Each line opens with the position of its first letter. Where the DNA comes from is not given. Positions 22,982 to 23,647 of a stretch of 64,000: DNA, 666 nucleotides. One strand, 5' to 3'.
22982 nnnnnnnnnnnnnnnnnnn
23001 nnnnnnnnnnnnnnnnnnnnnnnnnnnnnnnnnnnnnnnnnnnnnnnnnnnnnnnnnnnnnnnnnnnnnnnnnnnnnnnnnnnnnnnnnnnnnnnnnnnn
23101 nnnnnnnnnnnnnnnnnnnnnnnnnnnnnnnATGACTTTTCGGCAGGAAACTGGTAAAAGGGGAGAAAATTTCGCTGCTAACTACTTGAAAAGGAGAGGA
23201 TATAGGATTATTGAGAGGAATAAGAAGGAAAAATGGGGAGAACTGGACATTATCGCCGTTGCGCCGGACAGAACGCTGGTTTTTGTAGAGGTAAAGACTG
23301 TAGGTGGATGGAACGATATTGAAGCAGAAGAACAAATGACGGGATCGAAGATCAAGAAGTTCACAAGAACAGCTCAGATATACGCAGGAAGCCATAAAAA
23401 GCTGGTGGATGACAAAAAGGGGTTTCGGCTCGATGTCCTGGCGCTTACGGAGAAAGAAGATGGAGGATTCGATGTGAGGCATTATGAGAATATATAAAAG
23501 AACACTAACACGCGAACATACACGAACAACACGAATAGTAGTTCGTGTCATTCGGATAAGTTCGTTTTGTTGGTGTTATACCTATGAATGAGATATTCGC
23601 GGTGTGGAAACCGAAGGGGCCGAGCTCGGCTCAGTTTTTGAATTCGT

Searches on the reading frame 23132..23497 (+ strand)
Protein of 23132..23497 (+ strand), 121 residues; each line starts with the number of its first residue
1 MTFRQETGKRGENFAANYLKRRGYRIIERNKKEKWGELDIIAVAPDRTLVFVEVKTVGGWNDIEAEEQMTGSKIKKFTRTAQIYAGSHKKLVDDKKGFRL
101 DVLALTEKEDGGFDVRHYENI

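Call 18: search_protein_families(library=pfam, proteins=[window:23132-23497:+], max_evalue=0.01)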
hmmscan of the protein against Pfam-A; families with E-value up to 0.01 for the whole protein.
window:23132-23497:+ (121 aa): 3 families
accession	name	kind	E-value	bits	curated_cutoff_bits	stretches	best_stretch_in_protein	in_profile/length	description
PF02021.23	UPF0102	-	1.7e-20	73.6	23.6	1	11-104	1-79/80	Uncharacterised protein family UPF0102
PF08378.17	NERD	-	3e-07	31.4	22.1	1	8-80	2-81/111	Nuclease-related domain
PF04471.18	Mrr_cat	-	0.00021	21.9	21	1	6-58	4-58/115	Restriction endonuclease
